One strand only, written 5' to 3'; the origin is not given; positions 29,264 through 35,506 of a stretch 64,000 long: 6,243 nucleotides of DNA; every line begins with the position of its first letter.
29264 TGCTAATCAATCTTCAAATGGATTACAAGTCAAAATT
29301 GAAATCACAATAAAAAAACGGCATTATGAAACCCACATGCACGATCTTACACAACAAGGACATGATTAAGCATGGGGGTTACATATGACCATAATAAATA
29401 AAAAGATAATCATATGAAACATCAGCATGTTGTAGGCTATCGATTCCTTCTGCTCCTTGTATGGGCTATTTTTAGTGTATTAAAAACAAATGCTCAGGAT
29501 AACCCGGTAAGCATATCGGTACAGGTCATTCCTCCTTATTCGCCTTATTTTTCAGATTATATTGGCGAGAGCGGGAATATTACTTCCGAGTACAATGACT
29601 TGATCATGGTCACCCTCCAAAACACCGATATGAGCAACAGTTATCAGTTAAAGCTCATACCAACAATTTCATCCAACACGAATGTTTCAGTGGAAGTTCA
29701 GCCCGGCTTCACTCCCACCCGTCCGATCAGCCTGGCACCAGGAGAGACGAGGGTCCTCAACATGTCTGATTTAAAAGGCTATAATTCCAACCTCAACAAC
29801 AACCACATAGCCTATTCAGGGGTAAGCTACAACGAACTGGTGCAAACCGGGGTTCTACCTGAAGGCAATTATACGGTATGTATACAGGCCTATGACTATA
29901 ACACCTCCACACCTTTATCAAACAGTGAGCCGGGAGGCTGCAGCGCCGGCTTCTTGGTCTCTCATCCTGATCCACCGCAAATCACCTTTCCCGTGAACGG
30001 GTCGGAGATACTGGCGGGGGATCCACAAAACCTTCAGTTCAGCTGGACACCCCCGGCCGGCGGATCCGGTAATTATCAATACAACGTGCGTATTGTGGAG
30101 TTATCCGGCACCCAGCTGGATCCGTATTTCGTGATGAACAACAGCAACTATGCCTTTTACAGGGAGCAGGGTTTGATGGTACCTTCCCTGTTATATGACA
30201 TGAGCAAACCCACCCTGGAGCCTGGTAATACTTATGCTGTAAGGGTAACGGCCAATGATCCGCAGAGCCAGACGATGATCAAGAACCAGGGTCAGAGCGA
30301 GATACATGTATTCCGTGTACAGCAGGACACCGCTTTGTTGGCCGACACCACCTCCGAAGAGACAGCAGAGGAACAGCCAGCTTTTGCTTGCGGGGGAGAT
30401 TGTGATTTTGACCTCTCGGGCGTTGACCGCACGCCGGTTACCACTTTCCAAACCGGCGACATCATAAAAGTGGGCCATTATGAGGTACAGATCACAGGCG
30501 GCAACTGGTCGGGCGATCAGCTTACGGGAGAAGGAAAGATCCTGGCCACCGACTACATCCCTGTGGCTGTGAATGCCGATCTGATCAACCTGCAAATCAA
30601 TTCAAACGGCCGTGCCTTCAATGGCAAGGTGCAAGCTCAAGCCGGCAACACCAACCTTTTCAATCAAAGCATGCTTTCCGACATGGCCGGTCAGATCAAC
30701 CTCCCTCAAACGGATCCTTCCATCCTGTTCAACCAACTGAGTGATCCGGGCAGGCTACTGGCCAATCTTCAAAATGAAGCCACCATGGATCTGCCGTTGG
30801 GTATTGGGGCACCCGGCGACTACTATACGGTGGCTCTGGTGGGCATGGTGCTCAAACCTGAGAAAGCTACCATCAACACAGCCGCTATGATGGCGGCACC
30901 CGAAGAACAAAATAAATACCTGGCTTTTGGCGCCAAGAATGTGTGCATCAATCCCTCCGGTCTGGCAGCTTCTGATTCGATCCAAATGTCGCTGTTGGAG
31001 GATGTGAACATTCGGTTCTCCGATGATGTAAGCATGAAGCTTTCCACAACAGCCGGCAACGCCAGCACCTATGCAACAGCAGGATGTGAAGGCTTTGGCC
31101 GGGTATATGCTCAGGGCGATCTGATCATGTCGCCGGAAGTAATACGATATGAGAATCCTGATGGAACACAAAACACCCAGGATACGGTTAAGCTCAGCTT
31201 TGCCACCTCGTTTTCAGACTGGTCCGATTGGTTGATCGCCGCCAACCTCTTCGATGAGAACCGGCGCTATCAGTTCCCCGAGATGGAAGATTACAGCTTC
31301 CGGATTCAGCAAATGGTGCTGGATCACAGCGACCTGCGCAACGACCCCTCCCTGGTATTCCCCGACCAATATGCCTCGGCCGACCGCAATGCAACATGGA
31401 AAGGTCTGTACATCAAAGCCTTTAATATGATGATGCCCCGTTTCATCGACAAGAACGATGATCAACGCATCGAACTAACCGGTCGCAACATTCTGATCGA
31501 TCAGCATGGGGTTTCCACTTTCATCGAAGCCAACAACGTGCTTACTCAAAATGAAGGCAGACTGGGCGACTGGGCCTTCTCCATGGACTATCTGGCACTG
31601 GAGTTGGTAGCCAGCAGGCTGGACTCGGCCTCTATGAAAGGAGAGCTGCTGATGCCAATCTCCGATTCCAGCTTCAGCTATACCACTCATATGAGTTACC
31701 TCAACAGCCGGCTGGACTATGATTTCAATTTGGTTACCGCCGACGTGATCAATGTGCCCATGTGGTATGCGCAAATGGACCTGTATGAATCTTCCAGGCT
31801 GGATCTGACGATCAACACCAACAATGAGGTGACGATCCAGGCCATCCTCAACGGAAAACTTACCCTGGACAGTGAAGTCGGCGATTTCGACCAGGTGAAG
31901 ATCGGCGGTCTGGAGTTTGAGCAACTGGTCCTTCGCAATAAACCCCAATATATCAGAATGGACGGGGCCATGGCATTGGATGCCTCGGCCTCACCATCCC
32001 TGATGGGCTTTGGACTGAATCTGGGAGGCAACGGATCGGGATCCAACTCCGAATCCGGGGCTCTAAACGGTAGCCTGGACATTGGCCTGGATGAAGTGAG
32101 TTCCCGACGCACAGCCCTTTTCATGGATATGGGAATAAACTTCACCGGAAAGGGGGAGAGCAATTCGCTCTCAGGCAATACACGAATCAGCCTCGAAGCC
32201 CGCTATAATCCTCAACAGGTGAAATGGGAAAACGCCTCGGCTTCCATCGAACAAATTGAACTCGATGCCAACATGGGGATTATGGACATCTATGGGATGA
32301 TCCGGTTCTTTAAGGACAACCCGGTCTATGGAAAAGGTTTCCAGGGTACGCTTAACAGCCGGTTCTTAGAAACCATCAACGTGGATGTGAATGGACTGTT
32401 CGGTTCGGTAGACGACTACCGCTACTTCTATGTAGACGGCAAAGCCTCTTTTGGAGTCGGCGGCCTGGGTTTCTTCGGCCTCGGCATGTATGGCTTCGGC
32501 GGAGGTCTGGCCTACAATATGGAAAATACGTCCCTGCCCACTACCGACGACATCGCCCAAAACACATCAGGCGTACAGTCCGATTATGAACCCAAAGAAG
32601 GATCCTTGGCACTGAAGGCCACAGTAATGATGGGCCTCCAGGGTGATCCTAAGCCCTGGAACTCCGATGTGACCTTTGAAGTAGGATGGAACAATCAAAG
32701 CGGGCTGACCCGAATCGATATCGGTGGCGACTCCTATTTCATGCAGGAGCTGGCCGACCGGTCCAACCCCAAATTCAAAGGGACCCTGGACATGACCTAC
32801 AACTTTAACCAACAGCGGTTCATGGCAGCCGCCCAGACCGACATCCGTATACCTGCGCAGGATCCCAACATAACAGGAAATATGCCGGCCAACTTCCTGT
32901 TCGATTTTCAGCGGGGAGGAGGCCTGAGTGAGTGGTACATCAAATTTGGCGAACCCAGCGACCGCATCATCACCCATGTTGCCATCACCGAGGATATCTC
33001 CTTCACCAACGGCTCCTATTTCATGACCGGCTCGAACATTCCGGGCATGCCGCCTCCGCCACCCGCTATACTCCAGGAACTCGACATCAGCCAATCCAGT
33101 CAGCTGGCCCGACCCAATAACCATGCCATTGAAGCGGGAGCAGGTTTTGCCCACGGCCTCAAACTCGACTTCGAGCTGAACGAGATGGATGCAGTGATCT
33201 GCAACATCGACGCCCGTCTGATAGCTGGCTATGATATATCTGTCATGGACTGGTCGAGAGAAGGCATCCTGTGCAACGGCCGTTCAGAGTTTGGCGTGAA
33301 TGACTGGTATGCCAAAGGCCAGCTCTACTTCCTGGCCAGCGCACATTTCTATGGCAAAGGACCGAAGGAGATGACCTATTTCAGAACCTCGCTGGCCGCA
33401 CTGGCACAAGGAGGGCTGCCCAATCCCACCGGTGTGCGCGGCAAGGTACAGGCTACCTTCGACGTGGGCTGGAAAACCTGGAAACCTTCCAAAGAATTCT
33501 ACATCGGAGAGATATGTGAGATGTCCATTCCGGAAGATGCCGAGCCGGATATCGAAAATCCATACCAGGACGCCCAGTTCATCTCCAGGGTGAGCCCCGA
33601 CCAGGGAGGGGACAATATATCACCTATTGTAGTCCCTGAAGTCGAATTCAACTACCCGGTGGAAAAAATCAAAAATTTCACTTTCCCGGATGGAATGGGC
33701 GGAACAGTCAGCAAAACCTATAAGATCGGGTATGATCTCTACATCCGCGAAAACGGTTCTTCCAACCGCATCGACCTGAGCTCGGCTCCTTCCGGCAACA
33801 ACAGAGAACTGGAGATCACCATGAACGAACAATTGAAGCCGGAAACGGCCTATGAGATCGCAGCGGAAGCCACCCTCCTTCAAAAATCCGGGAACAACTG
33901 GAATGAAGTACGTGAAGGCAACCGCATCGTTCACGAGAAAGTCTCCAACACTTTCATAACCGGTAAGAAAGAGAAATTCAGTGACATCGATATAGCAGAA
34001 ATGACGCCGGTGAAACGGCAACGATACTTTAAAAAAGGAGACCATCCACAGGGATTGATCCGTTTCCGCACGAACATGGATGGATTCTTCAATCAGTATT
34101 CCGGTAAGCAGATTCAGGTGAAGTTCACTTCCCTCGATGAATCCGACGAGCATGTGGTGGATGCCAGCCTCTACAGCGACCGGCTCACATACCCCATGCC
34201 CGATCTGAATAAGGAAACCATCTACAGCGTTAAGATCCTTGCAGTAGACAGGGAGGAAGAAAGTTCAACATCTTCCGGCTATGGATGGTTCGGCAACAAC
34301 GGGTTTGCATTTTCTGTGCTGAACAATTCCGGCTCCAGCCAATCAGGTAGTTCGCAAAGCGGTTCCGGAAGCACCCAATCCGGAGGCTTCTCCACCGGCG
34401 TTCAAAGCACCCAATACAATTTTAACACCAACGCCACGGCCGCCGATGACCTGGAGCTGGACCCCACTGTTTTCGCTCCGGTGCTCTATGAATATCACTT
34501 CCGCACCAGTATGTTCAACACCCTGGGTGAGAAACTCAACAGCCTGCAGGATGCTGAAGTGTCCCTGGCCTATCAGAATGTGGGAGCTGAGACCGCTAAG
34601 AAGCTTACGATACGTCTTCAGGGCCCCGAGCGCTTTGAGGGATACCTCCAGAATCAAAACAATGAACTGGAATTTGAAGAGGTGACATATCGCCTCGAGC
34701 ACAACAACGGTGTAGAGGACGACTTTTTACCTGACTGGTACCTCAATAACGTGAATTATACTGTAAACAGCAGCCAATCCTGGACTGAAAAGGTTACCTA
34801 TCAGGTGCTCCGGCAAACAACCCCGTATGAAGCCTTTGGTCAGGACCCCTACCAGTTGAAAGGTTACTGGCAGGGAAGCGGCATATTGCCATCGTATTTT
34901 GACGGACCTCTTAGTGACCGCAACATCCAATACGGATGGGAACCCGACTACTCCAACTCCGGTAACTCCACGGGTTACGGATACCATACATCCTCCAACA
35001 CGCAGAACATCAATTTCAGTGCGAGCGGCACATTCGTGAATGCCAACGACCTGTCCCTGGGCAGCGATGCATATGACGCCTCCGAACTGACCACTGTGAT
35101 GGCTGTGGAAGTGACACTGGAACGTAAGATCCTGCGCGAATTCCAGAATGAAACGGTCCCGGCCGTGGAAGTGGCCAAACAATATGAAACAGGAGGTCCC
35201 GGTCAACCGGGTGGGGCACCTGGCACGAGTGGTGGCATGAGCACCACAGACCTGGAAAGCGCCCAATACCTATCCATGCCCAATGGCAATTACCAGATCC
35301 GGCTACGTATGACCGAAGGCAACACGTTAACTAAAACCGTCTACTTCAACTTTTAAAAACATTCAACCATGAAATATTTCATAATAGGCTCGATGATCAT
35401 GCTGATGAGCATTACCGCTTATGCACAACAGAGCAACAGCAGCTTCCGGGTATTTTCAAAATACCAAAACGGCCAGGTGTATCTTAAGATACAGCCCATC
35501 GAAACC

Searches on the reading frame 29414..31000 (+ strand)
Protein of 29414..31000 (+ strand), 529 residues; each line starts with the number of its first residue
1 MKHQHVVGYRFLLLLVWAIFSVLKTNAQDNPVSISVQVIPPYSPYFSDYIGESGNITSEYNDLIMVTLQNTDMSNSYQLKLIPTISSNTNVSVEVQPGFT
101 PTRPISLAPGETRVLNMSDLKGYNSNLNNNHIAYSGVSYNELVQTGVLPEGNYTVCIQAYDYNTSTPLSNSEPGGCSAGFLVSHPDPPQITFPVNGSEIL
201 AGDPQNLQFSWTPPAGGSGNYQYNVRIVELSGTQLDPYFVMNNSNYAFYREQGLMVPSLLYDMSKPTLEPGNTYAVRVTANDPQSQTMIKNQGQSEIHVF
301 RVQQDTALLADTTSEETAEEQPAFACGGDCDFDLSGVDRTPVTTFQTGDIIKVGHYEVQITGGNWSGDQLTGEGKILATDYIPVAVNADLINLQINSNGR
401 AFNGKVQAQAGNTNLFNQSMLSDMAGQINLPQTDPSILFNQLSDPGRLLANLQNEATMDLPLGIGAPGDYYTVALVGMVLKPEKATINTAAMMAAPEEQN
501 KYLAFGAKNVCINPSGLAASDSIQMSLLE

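Call 66: search_protein_families(library=ncbifam, proteins=[window:29414-31000:+], max_evalue=0.001)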
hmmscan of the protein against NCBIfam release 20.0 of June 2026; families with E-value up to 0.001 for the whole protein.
window:29414-31000:+ (529 aa): 1 family
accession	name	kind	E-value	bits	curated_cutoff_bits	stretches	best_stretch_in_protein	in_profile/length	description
TIGR02542.1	T_forsyth_147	domain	9.4e-09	35.3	67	1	32-182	4-144/145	TANFOR domain-containing protein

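Call 88: find_homologous_proteins(query=window:29414-30913:+, max_evalue=1e-40)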
Query window:29414-30913:+ (500 aa): 3 proteins with E <= 1e-40 among 8000 candidates.
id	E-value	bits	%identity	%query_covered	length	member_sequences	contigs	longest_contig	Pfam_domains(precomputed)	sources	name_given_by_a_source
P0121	1.9e-70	257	38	76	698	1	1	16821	-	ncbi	ncbi:MAG: hypothetical protein AAF843_10025 [Bacteroidota bacterium]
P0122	1.9e-70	257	37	74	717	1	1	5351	-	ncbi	ncbi:MAG: hypothetical protein AAF519_14970, partial [Bacteroidota bacterium]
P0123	4.6e-41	160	33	72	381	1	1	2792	-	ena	-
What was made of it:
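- Tried and rejected: Homologs of the N-terminus of the giant protein, to test for a filled/empty allele at copy A: the best hit is only 38% identical, so no test was possible (call 88).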

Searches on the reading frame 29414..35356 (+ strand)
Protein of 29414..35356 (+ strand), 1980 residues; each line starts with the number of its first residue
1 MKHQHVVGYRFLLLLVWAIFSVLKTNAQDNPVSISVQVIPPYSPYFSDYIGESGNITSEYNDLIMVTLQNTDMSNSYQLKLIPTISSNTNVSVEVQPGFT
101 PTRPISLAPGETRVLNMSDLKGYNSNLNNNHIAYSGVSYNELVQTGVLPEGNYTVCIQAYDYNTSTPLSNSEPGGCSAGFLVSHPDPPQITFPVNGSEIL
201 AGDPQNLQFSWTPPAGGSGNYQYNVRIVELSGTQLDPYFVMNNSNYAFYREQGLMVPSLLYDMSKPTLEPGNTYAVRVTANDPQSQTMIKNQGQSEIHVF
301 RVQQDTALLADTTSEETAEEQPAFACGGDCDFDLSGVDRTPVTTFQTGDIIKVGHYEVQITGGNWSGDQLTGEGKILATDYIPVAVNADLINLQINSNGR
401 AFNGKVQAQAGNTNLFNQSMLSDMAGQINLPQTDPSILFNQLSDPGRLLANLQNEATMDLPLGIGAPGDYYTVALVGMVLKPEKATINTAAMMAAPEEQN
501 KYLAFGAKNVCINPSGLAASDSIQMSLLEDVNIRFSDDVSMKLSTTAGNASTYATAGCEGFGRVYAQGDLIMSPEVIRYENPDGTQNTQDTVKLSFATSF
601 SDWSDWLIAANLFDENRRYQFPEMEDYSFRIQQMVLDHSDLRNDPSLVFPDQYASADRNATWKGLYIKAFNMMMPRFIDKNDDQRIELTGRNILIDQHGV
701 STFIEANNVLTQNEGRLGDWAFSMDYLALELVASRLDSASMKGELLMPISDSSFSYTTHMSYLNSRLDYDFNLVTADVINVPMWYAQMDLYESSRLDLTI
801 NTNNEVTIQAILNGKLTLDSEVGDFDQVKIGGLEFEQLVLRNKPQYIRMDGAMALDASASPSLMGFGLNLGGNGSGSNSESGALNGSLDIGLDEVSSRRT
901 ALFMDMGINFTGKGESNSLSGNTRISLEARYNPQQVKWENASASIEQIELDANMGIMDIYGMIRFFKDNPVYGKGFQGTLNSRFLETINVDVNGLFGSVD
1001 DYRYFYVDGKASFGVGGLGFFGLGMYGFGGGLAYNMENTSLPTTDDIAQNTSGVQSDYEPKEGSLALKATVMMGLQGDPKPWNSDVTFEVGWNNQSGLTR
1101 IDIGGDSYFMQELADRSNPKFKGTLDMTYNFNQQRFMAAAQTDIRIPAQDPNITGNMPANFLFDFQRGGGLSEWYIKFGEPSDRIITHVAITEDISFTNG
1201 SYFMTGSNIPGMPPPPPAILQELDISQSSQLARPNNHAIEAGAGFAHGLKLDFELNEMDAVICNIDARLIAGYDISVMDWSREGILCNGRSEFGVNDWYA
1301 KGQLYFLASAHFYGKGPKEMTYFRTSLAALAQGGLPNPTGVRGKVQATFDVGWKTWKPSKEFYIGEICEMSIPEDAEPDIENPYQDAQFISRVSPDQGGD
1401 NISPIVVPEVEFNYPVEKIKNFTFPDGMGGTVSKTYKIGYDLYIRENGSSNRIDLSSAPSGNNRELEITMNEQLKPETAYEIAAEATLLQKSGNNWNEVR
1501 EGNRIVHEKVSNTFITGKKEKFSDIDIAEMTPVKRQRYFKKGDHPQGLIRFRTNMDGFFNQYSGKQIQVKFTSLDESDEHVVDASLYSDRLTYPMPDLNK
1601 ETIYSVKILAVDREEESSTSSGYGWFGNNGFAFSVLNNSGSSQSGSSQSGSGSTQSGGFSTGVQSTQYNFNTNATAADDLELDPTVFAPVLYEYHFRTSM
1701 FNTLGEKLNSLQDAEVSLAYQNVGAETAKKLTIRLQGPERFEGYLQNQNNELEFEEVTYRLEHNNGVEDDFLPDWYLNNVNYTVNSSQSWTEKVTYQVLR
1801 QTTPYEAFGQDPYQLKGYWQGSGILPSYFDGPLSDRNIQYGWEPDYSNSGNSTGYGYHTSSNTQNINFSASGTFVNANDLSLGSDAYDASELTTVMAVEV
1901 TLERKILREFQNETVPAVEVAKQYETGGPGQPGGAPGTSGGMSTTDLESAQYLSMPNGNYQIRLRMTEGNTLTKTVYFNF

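Call 12: search_protein_families(library=pfam, proteins=[window:29414-35356:+])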
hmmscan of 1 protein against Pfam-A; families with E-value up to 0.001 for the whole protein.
window:29414-35356:+ (1980 aa): 2 families
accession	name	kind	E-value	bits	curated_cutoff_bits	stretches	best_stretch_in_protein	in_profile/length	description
PF16967.11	TcfC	-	0.00074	19.5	29.4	0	1952-1975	38-61/68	E-set like domain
PF25788.1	Ig_Rha78A_N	-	0.00092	19.9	27.4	0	1566-1626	39-99/105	Rha78A-like, N-terminal immunoglobulin domain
